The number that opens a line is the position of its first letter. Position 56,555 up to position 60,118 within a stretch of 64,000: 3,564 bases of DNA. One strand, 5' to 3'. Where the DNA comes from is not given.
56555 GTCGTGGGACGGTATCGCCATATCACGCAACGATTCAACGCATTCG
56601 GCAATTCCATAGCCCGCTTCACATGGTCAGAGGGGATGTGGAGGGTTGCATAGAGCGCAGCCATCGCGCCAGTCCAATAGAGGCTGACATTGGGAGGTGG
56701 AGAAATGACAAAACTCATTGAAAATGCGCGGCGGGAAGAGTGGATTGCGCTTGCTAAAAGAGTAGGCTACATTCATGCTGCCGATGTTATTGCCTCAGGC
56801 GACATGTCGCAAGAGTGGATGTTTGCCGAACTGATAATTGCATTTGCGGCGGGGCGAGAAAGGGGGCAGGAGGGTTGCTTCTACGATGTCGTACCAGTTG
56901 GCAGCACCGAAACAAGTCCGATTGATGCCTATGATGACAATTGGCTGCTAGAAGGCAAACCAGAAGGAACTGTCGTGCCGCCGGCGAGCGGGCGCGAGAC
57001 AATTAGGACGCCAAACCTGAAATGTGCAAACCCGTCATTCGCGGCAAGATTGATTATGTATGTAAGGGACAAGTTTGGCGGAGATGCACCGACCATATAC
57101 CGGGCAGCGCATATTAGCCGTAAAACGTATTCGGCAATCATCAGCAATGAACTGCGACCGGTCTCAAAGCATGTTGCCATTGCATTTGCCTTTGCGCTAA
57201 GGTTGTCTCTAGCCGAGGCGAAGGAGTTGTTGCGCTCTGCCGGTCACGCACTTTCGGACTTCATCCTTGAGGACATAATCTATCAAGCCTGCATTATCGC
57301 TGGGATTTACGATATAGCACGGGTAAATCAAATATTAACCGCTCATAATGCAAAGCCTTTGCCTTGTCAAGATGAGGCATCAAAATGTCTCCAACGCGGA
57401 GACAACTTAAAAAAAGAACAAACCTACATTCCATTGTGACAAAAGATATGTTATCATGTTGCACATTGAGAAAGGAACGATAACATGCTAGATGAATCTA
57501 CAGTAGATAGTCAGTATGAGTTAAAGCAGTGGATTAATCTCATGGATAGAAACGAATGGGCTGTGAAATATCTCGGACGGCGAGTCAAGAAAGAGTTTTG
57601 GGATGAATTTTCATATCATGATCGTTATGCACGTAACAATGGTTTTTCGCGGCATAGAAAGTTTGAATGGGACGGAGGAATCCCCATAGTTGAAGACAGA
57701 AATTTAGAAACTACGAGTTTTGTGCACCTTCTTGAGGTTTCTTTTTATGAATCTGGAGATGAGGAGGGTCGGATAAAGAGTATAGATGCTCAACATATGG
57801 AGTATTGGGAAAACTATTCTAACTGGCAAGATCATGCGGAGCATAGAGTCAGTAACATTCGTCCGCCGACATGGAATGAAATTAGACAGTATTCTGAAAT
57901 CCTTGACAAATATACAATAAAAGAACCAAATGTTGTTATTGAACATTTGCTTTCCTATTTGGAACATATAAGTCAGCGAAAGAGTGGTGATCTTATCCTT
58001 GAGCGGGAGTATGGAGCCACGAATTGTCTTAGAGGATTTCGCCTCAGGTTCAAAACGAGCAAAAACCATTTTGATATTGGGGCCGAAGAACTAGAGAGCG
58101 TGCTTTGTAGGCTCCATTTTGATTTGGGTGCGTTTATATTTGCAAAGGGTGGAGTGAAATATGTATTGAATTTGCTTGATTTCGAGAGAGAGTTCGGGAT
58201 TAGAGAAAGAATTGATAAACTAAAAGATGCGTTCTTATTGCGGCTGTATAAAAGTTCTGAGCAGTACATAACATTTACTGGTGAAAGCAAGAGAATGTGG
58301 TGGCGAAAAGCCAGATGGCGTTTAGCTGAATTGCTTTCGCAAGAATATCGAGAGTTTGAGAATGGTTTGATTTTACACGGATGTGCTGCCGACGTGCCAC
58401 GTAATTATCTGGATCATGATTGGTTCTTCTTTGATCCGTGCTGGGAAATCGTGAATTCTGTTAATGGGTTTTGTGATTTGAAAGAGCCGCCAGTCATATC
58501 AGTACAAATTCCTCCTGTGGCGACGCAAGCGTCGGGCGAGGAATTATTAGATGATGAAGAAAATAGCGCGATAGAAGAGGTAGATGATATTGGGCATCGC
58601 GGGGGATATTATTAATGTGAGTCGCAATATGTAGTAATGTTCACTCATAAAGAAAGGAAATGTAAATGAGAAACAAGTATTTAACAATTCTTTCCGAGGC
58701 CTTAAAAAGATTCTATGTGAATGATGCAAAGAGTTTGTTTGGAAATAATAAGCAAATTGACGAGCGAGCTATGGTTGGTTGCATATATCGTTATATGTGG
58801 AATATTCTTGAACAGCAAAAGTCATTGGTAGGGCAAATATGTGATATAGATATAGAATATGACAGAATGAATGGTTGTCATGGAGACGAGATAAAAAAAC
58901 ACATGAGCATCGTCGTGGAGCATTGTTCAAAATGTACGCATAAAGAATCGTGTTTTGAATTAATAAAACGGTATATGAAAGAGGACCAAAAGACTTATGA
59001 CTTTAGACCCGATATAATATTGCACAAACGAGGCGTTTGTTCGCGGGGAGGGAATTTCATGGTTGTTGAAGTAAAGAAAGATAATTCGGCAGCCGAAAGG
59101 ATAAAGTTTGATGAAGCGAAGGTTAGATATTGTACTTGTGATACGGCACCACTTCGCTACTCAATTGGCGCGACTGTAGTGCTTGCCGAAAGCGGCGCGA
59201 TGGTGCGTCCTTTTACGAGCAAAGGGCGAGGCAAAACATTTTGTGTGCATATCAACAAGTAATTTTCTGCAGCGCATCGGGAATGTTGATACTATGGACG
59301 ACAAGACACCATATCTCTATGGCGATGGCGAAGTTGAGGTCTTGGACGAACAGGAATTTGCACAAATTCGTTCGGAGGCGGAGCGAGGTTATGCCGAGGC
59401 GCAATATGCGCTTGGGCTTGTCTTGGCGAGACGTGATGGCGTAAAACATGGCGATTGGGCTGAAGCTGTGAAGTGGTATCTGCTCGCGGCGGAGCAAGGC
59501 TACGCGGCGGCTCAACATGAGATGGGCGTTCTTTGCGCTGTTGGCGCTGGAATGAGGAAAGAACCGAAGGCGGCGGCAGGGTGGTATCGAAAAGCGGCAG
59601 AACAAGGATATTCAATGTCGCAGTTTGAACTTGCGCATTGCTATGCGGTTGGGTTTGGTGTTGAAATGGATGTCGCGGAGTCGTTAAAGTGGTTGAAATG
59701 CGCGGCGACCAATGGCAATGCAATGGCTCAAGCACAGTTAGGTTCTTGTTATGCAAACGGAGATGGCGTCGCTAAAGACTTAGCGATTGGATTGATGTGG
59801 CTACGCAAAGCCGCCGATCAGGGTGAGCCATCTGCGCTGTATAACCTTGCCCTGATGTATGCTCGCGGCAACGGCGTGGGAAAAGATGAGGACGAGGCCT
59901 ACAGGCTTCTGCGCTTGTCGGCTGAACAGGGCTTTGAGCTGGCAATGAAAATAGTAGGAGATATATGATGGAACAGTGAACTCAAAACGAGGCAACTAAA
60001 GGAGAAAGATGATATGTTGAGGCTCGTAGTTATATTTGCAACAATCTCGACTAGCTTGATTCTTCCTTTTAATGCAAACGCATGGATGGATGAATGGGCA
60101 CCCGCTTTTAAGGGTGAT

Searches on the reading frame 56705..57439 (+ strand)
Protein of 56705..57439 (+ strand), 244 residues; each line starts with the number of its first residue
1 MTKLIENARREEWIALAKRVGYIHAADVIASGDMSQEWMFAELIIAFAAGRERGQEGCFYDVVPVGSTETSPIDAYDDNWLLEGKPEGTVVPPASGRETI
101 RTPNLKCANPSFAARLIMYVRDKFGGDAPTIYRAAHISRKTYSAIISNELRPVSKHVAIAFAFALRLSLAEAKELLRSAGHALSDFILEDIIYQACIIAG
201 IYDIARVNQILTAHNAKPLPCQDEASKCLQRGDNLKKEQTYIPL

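Call 16: search_protein_families(library=pfam, max_evalue=0.01, proteins=[window:56705-57439:+])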
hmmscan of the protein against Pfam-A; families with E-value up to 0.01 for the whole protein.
window:56705-57439:+ (244 aa): 0 families

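Call 49: find_encoding_contigs(protein=window:56705-57439:+, flank=5000, max_places=10)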
Protein window:56705-57439:+ (244 aa): 11 contigs read that carry it; 9 places shown.
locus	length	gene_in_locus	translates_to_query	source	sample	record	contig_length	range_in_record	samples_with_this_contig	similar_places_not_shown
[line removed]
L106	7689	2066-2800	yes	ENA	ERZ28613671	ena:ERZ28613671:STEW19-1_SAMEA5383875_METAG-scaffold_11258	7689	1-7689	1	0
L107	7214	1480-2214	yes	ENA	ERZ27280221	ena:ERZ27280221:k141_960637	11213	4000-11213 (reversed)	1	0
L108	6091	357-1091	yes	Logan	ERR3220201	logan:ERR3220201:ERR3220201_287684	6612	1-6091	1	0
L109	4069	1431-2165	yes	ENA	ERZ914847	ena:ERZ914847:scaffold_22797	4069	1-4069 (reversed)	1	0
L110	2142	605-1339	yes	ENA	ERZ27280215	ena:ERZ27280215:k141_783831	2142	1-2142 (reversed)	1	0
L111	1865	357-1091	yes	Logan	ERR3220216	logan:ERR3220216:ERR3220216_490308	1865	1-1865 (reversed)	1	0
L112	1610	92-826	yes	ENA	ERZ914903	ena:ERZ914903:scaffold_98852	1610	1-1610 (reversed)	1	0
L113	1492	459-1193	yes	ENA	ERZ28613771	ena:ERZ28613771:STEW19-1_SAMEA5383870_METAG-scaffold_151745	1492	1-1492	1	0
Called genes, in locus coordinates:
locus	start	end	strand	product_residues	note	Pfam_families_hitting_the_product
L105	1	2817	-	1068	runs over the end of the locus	PF16227:DUF4886, PF13472:Lipase_GDSL_2, PF17389:Bac_rhamnosid6H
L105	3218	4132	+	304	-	PF02661:Fic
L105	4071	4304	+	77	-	PF08279:HTH_11 (weak), PF12802:MarR_2 (weak)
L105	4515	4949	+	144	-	-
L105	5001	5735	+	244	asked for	-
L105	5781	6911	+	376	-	-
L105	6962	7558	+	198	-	-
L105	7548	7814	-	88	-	-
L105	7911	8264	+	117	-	-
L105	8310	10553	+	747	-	-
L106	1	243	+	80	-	?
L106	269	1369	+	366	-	PF02661:Fic, PF12802:MarR_2 (weak)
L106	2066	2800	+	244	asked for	-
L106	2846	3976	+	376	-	-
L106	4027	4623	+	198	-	-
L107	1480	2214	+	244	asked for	-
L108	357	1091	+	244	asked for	-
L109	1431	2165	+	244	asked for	-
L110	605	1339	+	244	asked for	-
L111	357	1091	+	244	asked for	-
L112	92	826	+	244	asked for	-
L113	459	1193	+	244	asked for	-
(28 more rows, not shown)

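Call 74: search_protein_families(library=ncbifam, max_evalue=1, proteins=[window:56705-57439:+])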
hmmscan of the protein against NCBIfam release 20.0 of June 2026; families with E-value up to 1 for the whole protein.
window:56705-57439:+ (244 aa): 0 families

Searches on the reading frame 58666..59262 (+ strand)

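Call 16: search_protein_families(library=pfam, max_evalue=0.01, proteins=[window:58666-59262:+])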
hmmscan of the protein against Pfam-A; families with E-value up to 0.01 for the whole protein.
window:58666-59262:+ (198 aa): 1 family
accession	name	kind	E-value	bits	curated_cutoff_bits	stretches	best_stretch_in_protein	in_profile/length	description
PF08774.17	VRR_NUC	-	0.0048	17.4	23.8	1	81-140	32-88/116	VRR-NUC domain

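Call 74: search_protein_families(library=ncbifam, max_evalue=1, proteins=[window:58666-59262:+])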
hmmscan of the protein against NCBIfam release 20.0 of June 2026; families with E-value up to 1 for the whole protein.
window:58666-59262:+ (198 aa): 1 family
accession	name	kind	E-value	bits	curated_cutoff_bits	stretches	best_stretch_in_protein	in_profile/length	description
NF009897.0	PRK13357.1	equivalog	0.00052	18.9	307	1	62-116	35-90/358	branched-chain amino acid aminotransferase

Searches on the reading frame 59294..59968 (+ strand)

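Call 16: search_protein_families(library=pfam, max_evalue=0.01, proteins=[window:59294-59968:+])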
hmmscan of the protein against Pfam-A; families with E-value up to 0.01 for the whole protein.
window:59294-59968:+ (224 aa): 2 families
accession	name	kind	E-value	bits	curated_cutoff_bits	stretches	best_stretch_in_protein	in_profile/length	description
PF08238.18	Sel1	-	1.2e-36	124.2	30.7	5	143-177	1-35/36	Sel1 repeat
PF23310.1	TPR_27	-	2e-05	24.6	27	0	161-207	43-89/110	Plant tetratrico peptide repeats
